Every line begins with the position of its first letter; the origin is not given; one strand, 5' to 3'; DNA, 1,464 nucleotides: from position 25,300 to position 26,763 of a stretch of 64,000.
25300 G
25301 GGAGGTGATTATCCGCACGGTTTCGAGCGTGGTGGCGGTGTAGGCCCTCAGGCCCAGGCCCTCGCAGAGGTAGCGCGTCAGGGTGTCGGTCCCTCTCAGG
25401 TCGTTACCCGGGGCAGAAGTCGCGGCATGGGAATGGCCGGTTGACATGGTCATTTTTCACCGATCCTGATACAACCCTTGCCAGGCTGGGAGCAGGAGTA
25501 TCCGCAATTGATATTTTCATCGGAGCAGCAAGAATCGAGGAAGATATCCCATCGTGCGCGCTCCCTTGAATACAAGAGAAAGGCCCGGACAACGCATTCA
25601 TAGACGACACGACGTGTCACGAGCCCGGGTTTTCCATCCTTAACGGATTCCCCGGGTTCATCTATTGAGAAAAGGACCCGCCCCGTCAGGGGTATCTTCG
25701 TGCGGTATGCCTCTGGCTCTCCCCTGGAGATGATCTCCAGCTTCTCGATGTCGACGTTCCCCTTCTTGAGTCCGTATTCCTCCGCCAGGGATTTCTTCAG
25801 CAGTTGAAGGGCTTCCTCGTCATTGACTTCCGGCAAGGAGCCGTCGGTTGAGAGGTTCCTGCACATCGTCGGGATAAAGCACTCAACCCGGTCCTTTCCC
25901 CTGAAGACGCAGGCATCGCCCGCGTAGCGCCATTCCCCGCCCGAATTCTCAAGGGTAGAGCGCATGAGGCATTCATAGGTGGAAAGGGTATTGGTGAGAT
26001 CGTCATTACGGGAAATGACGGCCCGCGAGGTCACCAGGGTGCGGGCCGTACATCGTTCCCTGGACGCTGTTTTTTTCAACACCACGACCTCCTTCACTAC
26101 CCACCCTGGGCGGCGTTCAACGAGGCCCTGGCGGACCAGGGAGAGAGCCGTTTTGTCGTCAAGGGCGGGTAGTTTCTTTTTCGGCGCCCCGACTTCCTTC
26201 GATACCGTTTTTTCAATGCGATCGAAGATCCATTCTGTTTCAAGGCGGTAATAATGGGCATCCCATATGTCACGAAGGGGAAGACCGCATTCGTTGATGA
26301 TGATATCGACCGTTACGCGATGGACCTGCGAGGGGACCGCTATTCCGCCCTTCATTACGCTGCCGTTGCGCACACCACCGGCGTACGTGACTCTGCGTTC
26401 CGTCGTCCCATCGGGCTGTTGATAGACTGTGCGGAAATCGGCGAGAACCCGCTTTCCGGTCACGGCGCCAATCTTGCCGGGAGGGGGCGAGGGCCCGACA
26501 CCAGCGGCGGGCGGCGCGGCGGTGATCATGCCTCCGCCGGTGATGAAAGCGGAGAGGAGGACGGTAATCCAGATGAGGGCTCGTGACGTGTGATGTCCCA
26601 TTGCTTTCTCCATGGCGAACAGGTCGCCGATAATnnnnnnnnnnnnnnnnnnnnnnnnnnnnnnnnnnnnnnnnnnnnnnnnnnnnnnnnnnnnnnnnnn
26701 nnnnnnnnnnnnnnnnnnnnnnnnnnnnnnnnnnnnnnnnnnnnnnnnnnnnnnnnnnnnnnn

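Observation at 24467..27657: Radical-SAM / secreted Cys-rich-tail protein / Hsp33 in one translationally coupled operon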

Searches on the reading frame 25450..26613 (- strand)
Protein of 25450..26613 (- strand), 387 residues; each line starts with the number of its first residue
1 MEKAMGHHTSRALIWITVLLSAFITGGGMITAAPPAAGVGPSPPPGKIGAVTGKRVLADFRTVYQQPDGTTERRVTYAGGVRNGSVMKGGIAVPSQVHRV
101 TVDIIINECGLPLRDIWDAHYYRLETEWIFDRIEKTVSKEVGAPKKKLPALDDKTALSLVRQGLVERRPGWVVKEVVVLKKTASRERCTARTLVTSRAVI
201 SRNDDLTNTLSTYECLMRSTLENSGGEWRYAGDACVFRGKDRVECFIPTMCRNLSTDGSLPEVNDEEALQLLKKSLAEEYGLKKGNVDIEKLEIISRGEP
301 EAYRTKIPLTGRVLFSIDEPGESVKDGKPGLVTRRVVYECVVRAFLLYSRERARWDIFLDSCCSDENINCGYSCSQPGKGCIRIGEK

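Call 3: search_protein_families(library=pfam, proteins=[window:25450-26613:-], max_evalue=0.01)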
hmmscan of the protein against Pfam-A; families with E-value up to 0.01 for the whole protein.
window:25450-26613:- (387 aa): 0 families

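Call 4: search_protein_families(library=ncbifam, proteins=[window:25450-26613:-], max_evalue=0.01)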
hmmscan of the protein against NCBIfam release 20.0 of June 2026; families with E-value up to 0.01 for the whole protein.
window:25450-26613:- (387 aa): 0 families

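Call 6: find_homologous_proteins(query=window:25450-26613:-, max_evalue=0.001)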
Query window:25450-26613:- (387 aa): 8 proteins with E <= 0.001 among 5815 candidates.
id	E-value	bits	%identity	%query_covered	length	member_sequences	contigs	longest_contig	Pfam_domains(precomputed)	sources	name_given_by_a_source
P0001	4.4e-259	877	100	99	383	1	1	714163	-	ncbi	-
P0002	8.9e-219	744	85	99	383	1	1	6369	-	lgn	-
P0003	1.6e-218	743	85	99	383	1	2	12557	-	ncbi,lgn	-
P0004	1.0e-185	635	74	100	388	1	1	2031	-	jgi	jgi:hypothetical protein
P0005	2.3e-182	624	71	99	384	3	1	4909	-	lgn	-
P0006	5.3e-85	304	44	88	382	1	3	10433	-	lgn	-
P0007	1.2e-77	279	39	97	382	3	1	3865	-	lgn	-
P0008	3.1e-76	275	41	90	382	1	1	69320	-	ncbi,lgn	-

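Call 8: find_encoding_contigs(protein=P0008, flank=8000, max_places=3)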
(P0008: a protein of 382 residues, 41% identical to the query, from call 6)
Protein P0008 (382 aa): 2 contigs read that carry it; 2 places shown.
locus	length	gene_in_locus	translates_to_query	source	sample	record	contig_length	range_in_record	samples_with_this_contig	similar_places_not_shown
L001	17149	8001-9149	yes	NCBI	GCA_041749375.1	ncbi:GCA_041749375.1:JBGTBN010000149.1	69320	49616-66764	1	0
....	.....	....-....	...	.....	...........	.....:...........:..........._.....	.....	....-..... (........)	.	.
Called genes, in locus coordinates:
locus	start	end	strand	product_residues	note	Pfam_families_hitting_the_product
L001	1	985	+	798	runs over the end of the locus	PF01588:tRNA_bind, PF03483:B3_4, PF03484:B5, PF17759:tRNA_synthFbeta, PF03147:FDX-ACB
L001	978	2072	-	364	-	PF01590:GAF, PF13185:GAF_2, PF13492:GAF_3, PF00990:GGDEF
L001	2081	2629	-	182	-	PF01928:CYTH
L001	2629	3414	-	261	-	PF10646:Germane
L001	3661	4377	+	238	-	PF01135:PCMT, PF13847:Methyltransf_31 (weak), PF13649:Methyltransf_25 (weak)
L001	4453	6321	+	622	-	-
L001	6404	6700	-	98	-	PF09723:Zn_ribbon_8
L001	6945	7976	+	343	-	PF04055:Radical_SAM, PF16199:Radical_SAM_C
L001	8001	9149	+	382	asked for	-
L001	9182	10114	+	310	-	PF01430:HSP33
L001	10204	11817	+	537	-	PF01266:DAO, PF01494:FAD_binding_3 (faint), PF16901:DAO_C (weak), PF04324:Fer2_BFD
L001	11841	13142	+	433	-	PF00890:FAD_binding_2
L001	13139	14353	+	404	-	PF13183:Fer4_8, PF02754:CCG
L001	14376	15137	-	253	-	PF01869:BcrAD_BadFG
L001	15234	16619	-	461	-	PF06050:HGD-D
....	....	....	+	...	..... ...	-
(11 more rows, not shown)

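Call 9: find_encoding_contigs(protein=P0006, flank=8000, max_places=3)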
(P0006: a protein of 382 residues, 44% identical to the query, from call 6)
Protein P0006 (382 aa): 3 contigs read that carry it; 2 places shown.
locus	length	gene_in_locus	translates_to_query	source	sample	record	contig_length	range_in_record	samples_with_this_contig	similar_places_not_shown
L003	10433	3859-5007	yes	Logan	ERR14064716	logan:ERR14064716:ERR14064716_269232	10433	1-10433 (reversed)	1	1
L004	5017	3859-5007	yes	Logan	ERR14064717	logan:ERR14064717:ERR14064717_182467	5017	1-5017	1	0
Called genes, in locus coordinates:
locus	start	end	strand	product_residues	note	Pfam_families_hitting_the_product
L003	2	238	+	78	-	?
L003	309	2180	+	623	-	-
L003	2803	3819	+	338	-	PF04055:Radical_SAM, PF16199:Radical_SAM_C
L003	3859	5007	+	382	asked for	-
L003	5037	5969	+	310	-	PF01430:HSP33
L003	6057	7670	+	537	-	PF01266:DAO, PF16901:DAO_C (weak), PF04324:Fer2_BFD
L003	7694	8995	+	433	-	PF00890:FAD_binding_2, PF01266:DAO (faint)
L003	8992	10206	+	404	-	PF13183:Fer4_8, PF13237:Fer4_10 (faint), PF02754:CCG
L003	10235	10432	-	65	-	?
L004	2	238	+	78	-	?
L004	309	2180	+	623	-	-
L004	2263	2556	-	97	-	PF09723:Zn_ribbon_8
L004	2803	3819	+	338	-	PF04055:Radical_SAM, PF16199:Radical_SAM_C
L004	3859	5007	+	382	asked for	-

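Call 10: find_encoding_contigs(protein=P0003, flank=8000, max_places=3)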
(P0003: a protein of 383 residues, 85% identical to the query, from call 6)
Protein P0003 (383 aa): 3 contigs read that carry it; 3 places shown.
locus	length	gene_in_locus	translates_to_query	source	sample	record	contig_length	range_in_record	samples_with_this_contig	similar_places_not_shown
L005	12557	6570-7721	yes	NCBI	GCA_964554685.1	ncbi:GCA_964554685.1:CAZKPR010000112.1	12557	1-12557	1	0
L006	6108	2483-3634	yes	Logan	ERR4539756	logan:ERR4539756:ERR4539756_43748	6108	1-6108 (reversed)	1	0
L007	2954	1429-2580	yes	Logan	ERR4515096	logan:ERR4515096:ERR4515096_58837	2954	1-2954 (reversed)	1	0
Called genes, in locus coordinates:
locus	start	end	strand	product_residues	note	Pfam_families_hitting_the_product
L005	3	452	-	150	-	?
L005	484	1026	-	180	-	PF01928:CYTH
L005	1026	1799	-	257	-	PF10646:Germane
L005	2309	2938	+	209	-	PF01135:PCMT, PF13649:Methyltransf_25 (faint), PF00398:RrnaAD (faint), PF13847:Methyltransf_31 (weak)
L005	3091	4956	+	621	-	-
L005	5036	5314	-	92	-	PF09723:Zn_ribbon_8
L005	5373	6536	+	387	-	PF04055:Radical_SAM, PF16199:Radical_SAM_C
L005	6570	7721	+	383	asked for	-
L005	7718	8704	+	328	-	PF01430:HSP33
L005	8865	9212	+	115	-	PF01266:DAO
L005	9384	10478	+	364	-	PF01266:DAO, PF16901:DAO_C (weak), PF04324:Fer2_BFD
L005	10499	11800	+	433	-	PF00890:FAD_binding_2, PF01266:DAO (faint)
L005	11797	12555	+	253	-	?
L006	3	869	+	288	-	?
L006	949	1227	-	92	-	PF09723:Zn_ribbon_8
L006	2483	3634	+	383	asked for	-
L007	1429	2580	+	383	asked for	-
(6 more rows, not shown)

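Call 20: find_homologous_proteins(query=A2, max_evalue=0.001)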
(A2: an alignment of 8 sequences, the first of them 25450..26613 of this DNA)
Query A2 (8 sequences) (387 aa, profile of the alignment): 12 proteins with E <= 0.001 among 8000 candidates.
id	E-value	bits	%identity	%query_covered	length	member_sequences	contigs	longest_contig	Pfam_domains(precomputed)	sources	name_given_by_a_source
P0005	4.1e-198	676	71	99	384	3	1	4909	-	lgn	-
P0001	1.4e-186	638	100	99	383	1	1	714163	-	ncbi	-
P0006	9.0e-186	635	44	88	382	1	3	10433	-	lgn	-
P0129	1.8e-185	634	37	96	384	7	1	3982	-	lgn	-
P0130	4.0e-184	630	37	88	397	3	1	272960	-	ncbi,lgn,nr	ncbi:MAG: hypothetical protein KA369_12115 [Spirochaetes bacterium]|nr:hypothetical protein [Spiroch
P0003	2.8e-178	611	85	99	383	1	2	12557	-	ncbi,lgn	-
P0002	1.1e-176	605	85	99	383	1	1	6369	-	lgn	-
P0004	1.6e-171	588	74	100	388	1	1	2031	-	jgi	jgi:hypothetical protein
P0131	3.9e-171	587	41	89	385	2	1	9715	-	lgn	-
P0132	1.3e-170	586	39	96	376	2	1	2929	-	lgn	-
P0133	1.8e-168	578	38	97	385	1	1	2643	-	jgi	jgi:hypothetical protein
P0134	3.9e-168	577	37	92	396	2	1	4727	-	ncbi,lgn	-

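Call 24: find_related_loci(query=A3, collection=genome_contigs, flank=8000)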
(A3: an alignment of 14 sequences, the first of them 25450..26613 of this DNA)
Query A3 (387 aa) in genome_contigs; peptide patterns used: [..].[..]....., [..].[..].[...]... (x = any residue, [..] = any of these).
38 stretches matched a pattern; 12 encode a relative of the query (tblastn E <= 1e-3); 12 distinct loci.
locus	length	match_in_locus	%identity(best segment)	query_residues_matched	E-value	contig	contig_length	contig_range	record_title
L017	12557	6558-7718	85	1-387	0e+0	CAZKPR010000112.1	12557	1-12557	MAG TPA_asm: uncultured Leptospirales bacterium isolate binchicken_co26_5 genome assembly, contig: NODE_6353_length_1255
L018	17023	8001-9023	53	48-387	1e-119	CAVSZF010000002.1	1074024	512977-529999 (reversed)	MAG: uncultured Spirochaetota bacterium isolate MFD04716.bin.1.88 genome assembly, contig: contig_18181, whole genome sh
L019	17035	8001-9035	41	45-387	4e-91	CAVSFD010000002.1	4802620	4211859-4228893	MAG: uncultured Spirochaetota bacterium isolate MFD02979.bin.1.65 genome assembly, contig: contig_47028, whole genome sh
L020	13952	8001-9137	39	11-387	2e-90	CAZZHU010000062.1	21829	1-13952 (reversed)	MAG TPA_asm: uncultured Leptospirales bacterium isolate SRP192927_co6_673 genome assembly, contig: NODE_5047_length_2182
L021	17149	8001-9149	40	2-387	2e-88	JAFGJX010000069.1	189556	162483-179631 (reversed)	MAG: Spirochaetes bacterium isolate Zod_Metabat.30 k87_6919898, whole genome shotgun sequence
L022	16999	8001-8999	40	54-387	5e-85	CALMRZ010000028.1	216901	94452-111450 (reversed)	MAG TPA_asm: uncultured Spirochaetes bacterium isolate SRR5007357_bin.202_CONCOCT_v1.1_MAG genome assembly, contig: ERZ7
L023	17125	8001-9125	39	16-387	3e-84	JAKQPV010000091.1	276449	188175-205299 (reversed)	MAG: Spirochaetota bacterium isolate USMO_maxbin.118 k141_315281, whole genome shotgun sequence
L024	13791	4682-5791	37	18-387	3e-84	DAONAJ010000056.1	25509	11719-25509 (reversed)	MAG TPA_asm: Spirochaetota bacterium isolate AMR_MDS_3976 NODE_1615_length_25509_cov_6.261570, whole genome shotgun sequ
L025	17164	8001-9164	35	2-387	2e-82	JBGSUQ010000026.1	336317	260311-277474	MAG: Spirochaetota bacterium isolate JTS-AC436 k141_616288, whole genome shotgun sequence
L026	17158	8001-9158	38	2-387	4e-82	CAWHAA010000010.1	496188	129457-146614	MAG: uncultured Spirochaetota bacterium isolate MFD04716.bin.2.40 genome assembly, contig: contig_7975, whole genome sho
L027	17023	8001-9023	41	40-387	6e-82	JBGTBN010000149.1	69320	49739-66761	MAG: Spirochaetota bacterium isolate JTS-AC98 k141_4409371, whole genome shotgun sequence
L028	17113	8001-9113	36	16-387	1e-77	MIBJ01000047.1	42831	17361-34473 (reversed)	MAG: Spirochaetes bacterium RBG_16_49_21 RBG_16_scaffold_4157, whole genome shotgun sequence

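Call 33: predict_structure(alignment_id=A3)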
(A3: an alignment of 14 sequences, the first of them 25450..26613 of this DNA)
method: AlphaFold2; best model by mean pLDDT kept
length: 387 residues; sequences in the alignment: 14
mean_pLDDT: 80.3   pTM: 0.51
mean pLDDT of the five models: 80.3, 79.9, 79.4, 79.1, 78.6
residues with pLDDT >= 90: 171; 70-90: 133; 50-70: 35; < 50: 48
segments of 3 or more residues with pLDDT < 50: 1-46
pLDDT, mean of each block of 10 residues (from residue 1): 33 33 31 33 52 95 94 92 90 94 94 96 91 95 90 95 91 94 90 96 76 95 90 94 90 76 85 84 66 86 79 84 66 82 87 85 76 68 82
secondary structure, 60 per line:
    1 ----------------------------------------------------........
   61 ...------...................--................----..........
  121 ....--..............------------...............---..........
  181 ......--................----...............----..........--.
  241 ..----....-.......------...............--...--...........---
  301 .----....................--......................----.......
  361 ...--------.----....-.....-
elements in order: H53-63 E70-88 E91-106 E111-124 E127-140 H153-167 E171-186 E189-204 E209-223 E228-237 E240-242 H247-250 E252-258 H265-279 E287-297 E306-325 E328-349 E354-363 H377-380 E382-386

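Call 38: fold_search(model_id=the predicted structure, library=pdb)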
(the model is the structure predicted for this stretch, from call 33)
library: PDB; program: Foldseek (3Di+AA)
matches with E <= 10: 895; with E <= 0.001: 0
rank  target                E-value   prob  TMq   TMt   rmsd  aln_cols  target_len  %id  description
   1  7c5y_B                2.7e-03  0.96  0.21  0.17  16.2       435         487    8  Crystal structure of the iota-carbonic anhydrase from eukaryotic microalga complexed with iodide (released 2021-04-28)
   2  7c5x_B                5.3e-03  0.92  0.21  0.17  16.3       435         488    8  Crystal structure of the iota-carbonic anhydrase from eukaryotic microalga complexed with bicarbonate (released 2021-04-28)
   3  7pkw                  5.5e-03  0.93  0.15  0.22  19.4       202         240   10  Crystal structure of VIRB8-like OrfG central and C-terminal domains of Streptococcus thermophilus ICESt3 (Gram positive  (released 2022-09-07)
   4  8s7l_C                6.4e-03  0.80  0.14  0.20  19.3       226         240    9  Crystal structure of a double mutant of VirB8-like OrfG central and C-terminal domains of Streptococcus thermophilus I (released 2025-03-12)
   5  7c5x_A                8.6e-03  0.84  0.20  0.16  17.2       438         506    8  Crystal structure of the iota-carbonic anhydrase from eukaryotic microalga complexed with bicarbonate (released 2021-04-28)
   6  7uai_H                9.0e-03  0.96  0.18  0.24  18.9       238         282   12  Meprin alpha helix in complex with fetuin-B (released 2022-11-02)
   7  8fbf_B                9.0e-03  0.15  0.11  0.07  31.5       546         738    7  Crystal structure of OrfX2 from Clostridium botulinum E1 (released 2022-12-21)
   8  8s7l_B                1.0e-02  0.89  0.14  0.21  18.4       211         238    9  Crystal structure of a double mutant of VirB8-like OrfG central and C-terminal domains of Streptococcus thermophilus I (released 2025-03-12)
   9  8fbf_A                1.2e-02  0.11  0.09  0.05  30.6       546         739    7  Crystal structure of OrfX2 from Clostridium botulinum E1 (released 2022-12-21)
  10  2mzv_MODEL_1_A        1.3e-02  0.87  0.14  0.23  16.2       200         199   10  Resonance assignments and secondary structure of a phytocystatin from Sesamum indicum (released 2016-03-02)
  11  8s7l_A                1.4e-02  0.54  0.14  0.20  22.1       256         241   11  Crystal structure of a double mutant of VirB8-like OrfG central and C-terminal domains of Streptococcus thermophilus I (released 2025-03-12)
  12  7uai_A                1.8e-02  0.85  0.17  0.23  19.1       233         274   12  Meprin alpha helix in complex with fetuin-B (released 2022-11-02)
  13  7uio_An               1.9e-02  0.15  0.09  0.06  22.6       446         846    7  Mediator-PIC Early (Composite Model) (released 2023-03-01)
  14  6x04_A                2.3e-02  0.25  0.14  0.14  32.1       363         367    9  Nup133 (aa55-481) from S. cerevisiae bound by VHH-SAN5 (released 2020-12-09)
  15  6ekv                  2.3e-02  0.14  0.11  0.07  30.7       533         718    7  Structure of OrfX2 from Clostridium botulinum A2 (released 2017-10-25)
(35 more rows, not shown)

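Call 45: search_protein_representatives(alignment_id=A3)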
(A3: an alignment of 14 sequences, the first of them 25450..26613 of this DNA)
Query: 14 sequences, 384 profile positions. Proteins with E-value up to 0.001 (for the whole library): 21; up to 1e-10: 21; up to 1e-30: 16. The best 21 are listed.
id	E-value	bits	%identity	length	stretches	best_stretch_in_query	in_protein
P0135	1.9e-141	487.7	-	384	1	2-384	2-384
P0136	5.8e-141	486.2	-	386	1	10-384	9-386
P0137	2.1e-127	441.6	-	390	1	20-384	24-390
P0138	5.9e-122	423.6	-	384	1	11-384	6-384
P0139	1.4e-121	422.4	-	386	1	28-384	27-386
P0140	5.3e-119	413.9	-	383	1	8-384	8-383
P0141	4.5e-93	328.5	-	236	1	151-384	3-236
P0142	5.3e-78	278.9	-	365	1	45-384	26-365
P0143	1.1e-62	228.5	-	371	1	35-383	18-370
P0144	1.0e-53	198.9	-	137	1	246-384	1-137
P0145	3.6e-50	187.3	-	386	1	44-379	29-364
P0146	3.6e-43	164.3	-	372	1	45-379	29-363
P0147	3.9e-38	147.7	-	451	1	43-378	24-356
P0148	2.8e-33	131.7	-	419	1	42-368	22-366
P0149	3.2e-31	124.9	-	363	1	35-384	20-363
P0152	3.8e-21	91.8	-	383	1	41-375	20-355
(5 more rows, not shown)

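Call 48: find_encoding_contigs(protein=P0142, flank=6000, max_places=2)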
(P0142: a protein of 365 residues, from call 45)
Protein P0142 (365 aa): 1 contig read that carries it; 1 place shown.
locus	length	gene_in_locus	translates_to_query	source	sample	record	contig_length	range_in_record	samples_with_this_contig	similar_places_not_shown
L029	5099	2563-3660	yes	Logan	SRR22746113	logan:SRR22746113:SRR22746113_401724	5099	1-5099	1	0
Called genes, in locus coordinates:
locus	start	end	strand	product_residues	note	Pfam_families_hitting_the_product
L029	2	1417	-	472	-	?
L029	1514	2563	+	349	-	PF04055:Radical_SAM, PF16199:Radical_SAM_C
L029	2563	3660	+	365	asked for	-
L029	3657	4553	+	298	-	PF01430:HSP33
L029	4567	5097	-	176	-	?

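Call 49: find_encoding_contigs(protein=P0149, flank=6000, max_places=2)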
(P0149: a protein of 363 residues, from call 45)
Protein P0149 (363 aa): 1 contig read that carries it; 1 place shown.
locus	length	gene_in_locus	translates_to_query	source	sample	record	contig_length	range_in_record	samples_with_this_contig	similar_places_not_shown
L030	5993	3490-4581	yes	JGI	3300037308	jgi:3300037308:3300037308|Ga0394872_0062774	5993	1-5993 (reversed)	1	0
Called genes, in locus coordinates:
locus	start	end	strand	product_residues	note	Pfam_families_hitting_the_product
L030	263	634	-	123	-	PF05168:HEPN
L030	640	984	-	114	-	PF01909:NTP_transf_2, PF18765:Polbeta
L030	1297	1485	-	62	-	-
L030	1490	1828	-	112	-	PF05598:DUF772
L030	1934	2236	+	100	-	PF01915:Glyco_hydro_3_C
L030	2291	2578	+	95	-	PF01915:Glyco_hydro_3_C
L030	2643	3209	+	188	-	PF14310:Fn3-like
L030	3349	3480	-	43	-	-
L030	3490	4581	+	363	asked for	-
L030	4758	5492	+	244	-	PF01430:HSP33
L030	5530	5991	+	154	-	?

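Call 54: find_related_loci(query=A5, collection=metagenome_contigs, flank=6000)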
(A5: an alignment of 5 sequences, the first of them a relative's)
Query A5 (386 aa) in metagenome_contigs; peptide patterns used: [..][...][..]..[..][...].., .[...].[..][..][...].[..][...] (x = any residue, [..] = any of these).
198 stretches matched a pattern; 1 encode a relative of the query (tblastn E <= 1e-3); 1 distinct loci.
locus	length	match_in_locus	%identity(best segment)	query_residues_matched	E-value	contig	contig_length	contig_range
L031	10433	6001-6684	44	33-260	3e-58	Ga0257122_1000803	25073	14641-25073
